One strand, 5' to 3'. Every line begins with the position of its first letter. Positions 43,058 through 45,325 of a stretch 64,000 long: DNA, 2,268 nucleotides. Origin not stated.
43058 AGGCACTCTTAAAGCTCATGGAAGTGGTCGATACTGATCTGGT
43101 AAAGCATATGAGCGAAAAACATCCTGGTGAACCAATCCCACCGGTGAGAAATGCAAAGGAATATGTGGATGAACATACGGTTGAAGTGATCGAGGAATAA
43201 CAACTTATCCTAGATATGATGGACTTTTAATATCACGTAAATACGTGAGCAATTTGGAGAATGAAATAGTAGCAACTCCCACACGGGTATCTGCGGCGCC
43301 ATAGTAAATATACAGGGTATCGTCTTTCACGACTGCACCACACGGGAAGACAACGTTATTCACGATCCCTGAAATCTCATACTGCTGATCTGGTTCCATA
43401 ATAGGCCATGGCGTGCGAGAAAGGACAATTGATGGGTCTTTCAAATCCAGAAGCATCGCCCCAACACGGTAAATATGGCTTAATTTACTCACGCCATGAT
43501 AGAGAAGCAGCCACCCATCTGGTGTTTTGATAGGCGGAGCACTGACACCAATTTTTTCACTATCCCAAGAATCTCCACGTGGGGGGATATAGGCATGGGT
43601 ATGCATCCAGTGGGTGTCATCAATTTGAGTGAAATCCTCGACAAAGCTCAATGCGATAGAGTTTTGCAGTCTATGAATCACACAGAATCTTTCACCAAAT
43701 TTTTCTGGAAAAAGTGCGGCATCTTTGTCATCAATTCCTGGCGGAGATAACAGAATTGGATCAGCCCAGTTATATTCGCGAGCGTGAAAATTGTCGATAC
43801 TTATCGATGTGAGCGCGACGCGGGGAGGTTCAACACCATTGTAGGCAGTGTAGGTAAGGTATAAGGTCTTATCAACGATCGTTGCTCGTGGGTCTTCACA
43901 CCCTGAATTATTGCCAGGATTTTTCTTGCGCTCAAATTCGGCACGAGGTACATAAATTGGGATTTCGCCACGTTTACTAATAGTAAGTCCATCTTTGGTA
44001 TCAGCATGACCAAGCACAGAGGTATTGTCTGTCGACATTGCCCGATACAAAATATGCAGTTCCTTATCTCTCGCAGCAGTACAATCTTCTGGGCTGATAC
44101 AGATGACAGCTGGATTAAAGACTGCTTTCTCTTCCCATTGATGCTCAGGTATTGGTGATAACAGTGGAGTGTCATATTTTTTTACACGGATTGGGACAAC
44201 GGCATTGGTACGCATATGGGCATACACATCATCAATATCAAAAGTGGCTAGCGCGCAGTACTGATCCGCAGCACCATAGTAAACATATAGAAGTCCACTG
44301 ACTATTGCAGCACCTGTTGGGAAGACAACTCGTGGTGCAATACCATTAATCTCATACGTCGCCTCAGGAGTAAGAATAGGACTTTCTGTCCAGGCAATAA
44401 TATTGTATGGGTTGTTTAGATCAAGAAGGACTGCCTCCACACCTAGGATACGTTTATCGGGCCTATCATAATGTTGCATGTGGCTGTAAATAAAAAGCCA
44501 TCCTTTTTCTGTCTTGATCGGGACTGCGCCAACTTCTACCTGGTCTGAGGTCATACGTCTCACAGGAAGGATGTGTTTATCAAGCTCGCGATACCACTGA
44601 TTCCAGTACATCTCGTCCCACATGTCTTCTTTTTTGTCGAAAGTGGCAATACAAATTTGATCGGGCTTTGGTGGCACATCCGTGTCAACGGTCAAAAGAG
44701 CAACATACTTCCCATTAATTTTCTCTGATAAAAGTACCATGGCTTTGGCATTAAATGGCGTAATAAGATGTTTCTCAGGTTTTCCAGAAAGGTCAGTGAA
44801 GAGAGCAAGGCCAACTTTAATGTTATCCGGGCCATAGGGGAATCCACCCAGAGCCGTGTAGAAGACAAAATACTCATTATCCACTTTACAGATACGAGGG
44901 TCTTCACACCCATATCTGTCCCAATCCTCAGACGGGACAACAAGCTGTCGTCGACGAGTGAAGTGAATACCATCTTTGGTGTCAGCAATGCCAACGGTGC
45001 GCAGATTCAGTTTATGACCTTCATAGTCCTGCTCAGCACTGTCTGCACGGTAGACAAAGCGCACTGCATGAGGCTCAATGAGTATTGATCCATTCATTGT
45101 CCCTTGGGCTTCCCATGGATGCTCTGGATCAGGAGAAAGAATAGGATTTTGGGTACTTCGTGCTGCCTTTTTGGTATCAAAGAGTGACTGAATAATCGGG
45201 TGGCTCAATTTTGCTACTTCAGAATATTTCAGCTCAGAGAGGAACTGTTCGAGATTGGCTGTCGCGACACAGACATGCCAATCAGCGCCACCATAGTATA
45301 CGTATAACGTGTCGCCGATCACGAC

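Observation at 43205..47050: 1281-aa protein built from three tandem GH130-like modules plus an N-terminal propeller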

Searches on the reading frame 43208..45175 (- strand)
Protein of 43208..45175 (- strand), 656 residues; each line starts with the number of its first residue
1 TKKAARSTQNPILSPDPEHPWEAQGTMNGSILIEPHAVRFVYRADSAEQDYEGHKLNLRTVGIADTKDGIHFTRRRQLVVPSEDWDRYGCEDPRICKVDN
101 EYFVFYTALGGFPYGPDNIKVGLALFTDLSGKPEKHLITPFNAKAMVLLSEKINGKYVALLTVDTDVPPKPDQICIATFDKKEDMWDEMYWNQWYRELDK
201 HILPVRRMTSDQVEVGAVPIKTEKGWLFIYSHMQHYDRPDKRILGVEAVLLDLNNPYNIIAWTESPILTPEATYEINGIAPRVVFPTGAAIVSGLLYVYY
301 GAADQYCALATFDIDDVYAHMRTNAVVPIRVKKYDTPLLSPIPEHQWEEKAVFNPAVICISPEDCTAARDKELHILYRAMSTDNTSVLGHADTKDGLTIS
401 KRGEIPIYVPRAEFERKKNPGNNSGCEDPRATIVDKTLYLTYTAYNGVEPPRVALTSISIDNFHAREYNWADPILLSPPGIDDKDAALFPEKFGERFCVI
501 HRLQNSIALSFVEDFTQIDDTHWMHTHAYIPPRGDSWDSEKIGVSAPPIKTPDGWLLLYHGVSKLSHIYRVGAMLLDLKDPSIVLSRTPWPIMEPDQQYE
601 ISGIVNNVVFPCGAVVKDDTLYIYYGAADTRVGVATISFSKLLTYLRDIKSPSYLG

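Call 45: find_related_loci(query=A1, collection=genome_contigs, flank=8000)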
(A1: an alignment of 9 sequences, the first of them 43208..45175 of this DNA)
Query A1 (656 aa) in genome_contigs; peptide patterns used: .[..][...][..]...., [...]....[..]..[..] (x = any residue, [..] = any of these).
600 stretches matched a pattern (row limit reached: there are more); 582 encode a relative of the query (tblastn E <= 1e-3); the best 80 are kept; 80 distinct loci.
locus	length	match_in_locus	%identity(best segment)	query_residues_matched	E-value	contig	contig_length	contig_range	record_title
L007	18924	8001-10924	56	3-648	0e+0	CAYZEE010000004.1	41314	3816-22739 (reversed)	MAG TPA_asm: uncultured Gammaproteobacteria bacterium isolate SRP271791_co2_53 genome assembly, contig: NODE_117_length_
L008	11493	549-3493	54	3-651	0e+0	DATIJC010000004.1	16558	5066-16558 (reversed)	MAG TPA_asm: Patescibacteria group bacterium isolate SMAG_U15681 k141_458407, whole genome shotgun sequence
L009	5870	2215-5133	54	3-646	0e+0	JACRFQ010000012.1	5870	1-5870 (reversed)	MAG: Candidatus Levyibacteriota bacterium isolate NC_groundwater_1729_Pr3_B-0.1um_34_132 SR-2_scaffold_141_506466, whole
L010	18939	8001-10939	50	3-655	0e+0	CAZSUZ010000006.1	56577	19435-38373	MAG TPA_asm: uncultured Gammaproteobacteria bacterium isolate SRP300315_co1_1 genome assembly, contig: NODE_280_length_5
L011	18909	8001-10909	49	3-652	0e+0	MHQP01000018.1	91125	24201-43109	MAG: Candidatus Sungbacteria bacterium RIFCSPLOWO2_01_FULL_47_32 rifcsplowo2_01_scaffold_228, whole genome shotgun seque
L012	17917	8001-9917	48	3-655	0e+0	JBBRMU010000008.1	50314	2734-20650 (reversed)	MAG: Patescibacteria group bacterium isolate La1_metabat2.071 LA1C_B2.071_k141_1353738L_50314_cov_10.9961, whole genome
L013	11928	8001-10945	49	1-647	0e+0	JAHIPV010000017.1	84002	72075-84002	MAG: Patescibacteria group bacterium isolate KR13_S3.mb.84 KR13_S3.mb.84_k141_427207, whole genome shotgun sequence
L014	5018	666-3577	48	1-647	0e+0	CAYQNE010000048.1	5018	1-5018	MAG TPA_asm: uncultured Gammaproteobacteria bacterium isolate binchicken_co9_51 genome assembly, contig: NODE_8664_lengt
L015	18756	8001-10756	51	1-643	0e+0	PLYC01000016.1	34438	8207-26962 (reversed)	MAG: Candidatus Doudnabacteria bacterium isolate palsa_1336 73.20120700_P3D.308_contig_51376, whole genome shotgun seque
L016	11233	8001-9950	49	1-653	0e+0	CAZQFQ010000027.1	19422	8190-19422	MAG TPA_asm: uncultured Candidatus Saccharibacteria bacterium isolate binchicken_co3_512 genome assembly, contig: NODE_8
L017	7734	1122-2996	47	6-655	0e+0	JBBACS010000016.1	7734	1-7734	MAG: Candidatus Paceibacterota bacterium isolate SO_2017_LW1_54 NODE_9239_length_7734_cov_1.742211_LW64-88_2017, whole g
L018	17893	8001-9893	48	6-656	0e+0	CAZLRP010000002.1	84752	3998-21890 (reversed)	MAG TPA_asm: uncultured Candidatus Saccharibacteria bacterium isolate binchicken_co220_141 genome assembly, contig: NODE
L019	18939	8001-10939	49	3-655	0e+0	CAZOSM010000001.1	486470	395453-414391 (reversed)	MAG TPA_asm: uncultured Gammaproteobacteria bacterium isolate SRP144015_co1_109 genome assembly, contig: NODE_3_length_4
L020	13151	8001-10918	48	1-647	0e+0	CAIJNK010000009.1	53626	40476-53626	uncultured bacterium isolate AlinenLipids_bin-6017 genome assembly, contig: bin-6017:09/22, whole genome shotgun sequenc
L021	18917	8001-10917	47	3-650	0e+0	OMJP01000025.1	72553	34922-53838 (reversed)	bacterium isolate AM_2116 genome assembly, contig: k99_136242, whole genome shotgun sequence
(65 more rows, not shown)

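Call 72: predict_structure(alignment_id=A3)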
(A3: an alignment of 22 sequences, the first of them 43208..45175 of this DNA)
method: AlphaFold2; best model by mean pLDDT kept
length: 656 residues; sequences in the alignment: 22
mean_pLDDT: 89.5   pTM: 0.62
mean pLDDT of the five models: 89.5, 89.3, 89.1, 88.5, 87.9
residues with pLDDT >= 90: 456; 70-90: 160; 50-70: 22; < 50: 18
segments of 3 or more residues with pLDDT < 50: 324-327, 363-369, 651-656
pLDDT, mean of each block of 10 residues (from residue 1): 82 95 95 93 96 93 95 95 96 95 97 91 97 96 96 96 77 92 97 89 81 95 95 82 88 88 87 90 93 95 95 90 57 86 94 91 46 91 95 91 95 93 93 94 94 95 92 91 92 93 93 87 84 72 94 94 83 93 86 84 87 90 94 94 81 47
secondary structure, 60 per line:
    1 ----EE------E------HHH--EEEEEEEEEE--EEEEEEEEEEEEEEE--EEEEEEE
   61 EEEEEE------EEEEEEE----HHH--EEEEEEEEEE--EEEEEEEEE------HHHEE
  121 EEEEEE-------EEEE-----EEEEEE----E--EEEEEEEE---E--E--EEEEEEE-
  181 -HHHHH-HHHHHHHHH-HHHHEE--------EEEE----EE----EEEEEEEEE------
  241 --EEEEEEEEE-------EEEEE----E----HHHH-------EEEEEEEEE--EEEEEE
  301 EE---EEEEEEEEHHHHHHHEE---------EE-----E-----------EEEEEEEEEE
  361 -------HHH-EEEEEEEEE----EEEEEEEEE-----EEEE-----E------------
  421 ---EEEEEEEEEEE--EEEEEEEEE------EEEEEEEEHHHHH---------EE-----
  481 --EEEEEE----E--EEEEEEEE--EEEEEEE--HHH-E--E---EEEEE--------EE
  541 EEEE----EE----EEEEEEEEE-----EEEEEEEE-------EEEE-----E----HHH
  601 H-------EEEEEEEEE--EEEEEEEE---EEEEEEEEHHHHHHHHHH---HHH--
elements in order: E25-34 E37-51 E54-66 E73-79 E89-98 E101-109 E119-126 E134-137 E143-148 E156-163 E173-179 H182-186 H188-196 H198-201 E212-215 E226-234 E243-251 E259-263 H273-276 E284-292 E295-302 E306-313 H314-320 E351-360 E372-380 E385-393 E399-402 E424-434 E437-445 E452-459 H460-464 E483-488 E496-503 E506-512 E526-530 E539-544 E555-563 E569-576 E584-587 H598-601 E609-617 E620-627 E631-638 H639-648

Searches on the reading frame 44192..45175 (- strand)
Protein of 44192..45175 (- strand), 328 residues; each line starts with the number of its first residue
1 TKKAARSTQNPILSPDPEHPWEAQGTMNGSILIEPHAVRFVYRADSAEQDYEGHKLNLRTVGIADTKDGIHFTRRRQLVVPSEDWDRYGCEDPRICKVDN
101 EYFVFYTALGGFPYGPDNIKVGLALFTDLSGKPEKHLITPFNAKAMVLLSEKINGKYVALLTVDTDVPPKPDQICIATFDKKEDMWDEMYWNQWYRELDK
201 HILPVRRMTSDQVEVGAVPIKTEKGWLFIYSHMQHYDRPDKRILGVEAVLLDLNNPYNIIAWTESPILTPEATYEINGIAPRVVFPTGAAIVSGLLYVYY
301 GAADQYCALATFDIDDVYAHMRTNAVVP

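Call 6: search_protein_families(library=pfam, proteins=[window:44195-45175:-], max_evalue=1)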
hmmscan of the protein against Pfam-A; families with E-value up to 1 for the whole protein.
seq(327 aa): 1 family
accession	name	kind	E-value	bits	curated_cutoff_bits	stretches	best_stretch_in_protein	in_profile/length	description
PF04041.19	Glyco_hydro_130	-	1.9e-37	129.4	26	1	59-320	66-317/320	beta-1,4-mannooligosaccharide phosphorylase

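Call 7: search_protein_families(library=ncbifam, proteins=[window:44195-45175:-], max_evalue=1)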
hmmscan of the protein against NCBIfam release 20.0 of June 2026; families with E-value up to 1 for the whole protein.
seq(327 aa): 4 families
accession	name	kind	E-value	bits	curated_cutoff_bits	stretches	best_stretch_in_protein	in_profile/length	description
NF052550.1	BManbPhaseBMBP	equivalog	6.9e-51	173.4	450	1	5-317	5-294/296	beta-1,2-mannobiose phosphorylase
NF050092.1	BtaManbiosPhlase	equivalog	6.3e-43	147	550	1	57-321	105-350/351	BtaManbiosPhlase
NF058598.1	BetMansidBT3780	equivalog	3e-21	76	550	1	20-313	56-363/366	beta-1,2-mannosidase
TIGR01322.1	scrB_fam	subfamily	0.058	12.1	356.4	1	20-105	80-162/447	sucrose-6-phosphate hydrolase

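Call 23: search_solved_structures(query=window:44195-45175:-, max_evalue=0.001, show_alignments=3)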
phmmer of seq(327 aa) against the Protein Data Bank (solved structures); distinct sequences matched with E-value up to 0.001: 17.
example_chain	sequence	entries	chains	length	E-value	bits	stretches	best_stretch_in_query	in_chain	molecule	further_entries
7fip_A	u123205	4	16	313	7.6e-43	149.9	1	5-314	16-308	Beta-1,2-mannobiose phosphorylase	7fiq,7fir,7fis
9fj8_A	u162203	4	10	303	1.3e-37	132.8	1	5-320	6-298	1,2-beta-oligomannan phosphorylase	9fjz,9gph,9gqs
5b0p_A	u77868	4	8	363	1.1e-27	100.1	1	55-321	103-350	Lin0857 protein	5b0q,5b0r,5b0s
1vkd_A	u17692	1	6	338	9.2e-20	74.1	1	64-325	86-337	conserved hypothetical protein TM1225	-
5ayd_A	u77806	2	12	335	1e-19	73.9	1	67-325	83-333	Beta-1,4-mannooligosaccharide phosphorylase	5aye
9erg_A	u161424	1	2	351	1.9e-19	73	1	60-317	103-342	Uhgb_MS mannoside synthase from an unknown human gut bacterium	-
9eqq_A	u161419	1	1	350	2e-19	73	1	60-317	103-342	Uhgb_MS mannoside synthase from an unknown human gut bacterium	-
9erh_A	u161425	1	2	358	2e-19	73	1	60-317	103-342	Uhgb_MS mannoside synthase from an unknown human gut bacterium in complex with 1,2-beta-ma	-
4udk_E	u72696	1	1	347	1.4e-17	66.9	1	88-320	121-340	UHGB_MP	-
4udg_A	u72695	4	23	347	1.4e-17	66.9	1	88-320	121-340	UHGB_MP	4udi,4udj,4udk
4onz_A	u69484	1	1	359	4e-16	62.1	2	196-313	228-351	putative glycoside hydrolase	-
3qc2_A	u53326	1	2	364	2.2e-14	56.4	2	211-313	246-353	glycosyl hydrolase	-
5a7v_B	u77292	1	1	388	3.4e-13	52.5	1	20-313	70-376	PUTATIVE GLYCOSIDASE PH117-RELATED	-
5a7v_A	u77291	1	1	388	3.4e-13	52.5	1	20-313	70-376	PUTATIVE GLYCOSIDASE PH117-RELATED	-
3r67_A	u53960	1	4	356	3.7e-12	49.1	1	207-313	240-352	putative Glycosidase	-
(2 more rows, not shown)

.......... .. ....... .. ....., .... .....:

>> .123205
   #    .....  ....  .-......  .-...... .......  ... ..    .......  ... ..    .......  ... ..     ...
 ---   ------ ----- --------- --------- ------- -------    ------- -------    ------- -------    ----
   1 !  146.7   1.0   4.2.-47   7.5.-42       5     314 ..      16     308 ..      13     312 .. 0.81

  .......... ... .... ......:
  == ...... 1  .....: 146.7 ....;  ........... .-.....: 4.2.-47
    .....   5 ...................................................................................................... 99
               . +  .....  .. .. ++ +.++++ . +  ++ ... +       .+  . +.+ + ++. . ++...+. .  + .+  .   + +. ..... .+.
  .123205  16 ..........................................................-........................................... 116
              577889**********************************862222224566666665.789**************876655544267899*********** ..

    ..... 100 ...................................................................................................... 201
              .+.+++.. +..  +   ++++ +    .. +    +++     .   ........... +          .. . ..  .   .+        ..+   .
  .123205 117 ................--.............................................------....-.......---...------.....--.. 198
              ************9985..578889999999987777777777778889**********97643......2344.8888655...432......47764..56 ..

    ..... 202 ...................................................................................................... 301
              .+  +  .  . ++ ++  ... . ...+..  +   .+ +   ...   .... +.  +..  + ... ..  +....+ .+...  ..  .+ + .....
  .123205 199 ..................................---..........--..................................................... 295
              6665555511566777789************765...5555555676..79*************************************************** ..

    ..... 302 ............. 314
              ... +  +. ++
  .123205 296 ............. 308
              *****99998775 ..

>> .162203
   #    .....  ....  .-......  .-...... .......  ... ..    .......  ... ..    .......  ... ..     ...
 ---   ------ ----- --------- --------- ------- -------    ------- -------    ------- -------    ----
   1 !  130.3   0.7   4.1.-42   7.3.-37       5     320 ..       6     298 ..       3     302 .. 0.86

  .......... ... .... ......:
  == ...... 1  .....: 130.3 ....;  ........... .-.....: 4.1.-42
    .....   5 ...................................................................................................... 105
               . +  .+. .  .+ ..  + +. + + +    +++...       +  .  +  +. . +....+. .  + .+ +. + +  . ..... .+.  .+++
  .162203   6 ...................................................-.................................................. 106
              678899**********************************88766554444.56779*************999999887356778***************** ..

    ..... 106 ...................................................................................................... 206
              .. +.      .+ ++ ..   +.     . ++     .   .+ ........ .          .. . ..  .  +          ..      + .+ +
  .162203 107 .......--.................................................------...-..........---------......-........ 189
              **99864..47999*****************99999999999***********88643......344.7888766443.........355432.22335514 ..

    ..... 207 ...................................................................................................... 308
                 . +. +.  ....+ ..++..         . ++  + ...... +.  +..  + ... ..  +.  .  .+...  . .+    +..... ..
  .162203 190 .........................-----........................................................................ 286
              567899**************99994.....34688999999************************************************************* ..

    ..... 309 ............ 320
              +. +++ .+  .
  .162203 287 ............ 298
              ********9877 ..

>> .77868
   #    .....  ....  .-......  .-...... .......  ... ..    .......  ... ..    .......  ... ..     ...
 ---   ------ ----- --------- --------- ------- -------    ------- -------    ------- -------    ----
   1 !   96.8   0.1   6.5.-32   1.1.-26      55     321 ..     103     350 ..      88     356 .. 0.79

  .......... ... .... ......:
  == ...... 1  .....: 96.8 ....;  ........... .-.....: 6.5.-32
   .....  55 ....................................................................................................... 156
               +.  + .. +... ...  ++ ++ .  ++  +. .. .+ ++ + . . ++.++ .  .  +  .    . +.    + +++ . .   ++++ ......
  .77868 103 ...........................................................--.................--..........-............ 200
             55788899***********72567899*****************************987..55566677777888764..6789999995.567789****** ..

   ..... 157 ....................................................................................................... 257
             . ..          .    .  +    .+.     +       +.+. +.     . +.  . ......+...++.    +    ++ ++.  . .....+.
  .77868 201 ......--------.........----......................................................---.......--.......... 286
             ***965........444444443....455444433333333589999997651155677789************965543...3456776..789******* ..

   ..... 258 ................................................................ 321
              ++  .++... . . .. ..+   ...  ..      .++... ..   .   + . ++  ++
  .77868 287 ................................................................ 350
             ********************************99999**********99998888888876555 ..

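Call 37: search_protein_representatives(protein=window:44192-45175:-)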
Query: 328 residues. Proteins with E-value up to 0.001 (for the whole library): 2461; up to 1e-10: 931; up to 1e-30: 86. The best 150 are listed.
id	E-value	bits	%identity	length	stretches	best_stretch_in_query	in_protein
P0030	4.2e-140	482.9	38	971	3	5-321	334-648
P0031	1.2e-124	432.1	40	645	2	5-324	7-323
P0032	1.3e-123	428.7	40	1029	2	6-326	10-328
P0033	2.5e-111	388.3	39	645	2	3-319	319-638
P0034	7.9e-106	370.2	39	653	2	6-320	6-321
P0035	9.1e-105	366.7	35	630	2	5-325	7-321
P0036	2.1e-103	362.3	39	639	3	7-323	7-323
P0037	1.0e-101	356.7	36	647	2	11-321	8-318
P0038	4.8e-101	354.5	39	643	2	5-318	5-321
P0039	5.0e-101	354.5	38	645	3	5-322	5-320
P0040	5.1e-100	351.1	45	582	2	5-324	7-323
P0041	1.4e-96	339.8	38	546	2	5-288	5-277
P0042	6.5e-95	334.4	43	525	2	6-318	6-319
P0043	1.7e-91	323.2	38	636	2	6-313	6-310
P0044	1.4e-90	320.1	44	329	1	6-321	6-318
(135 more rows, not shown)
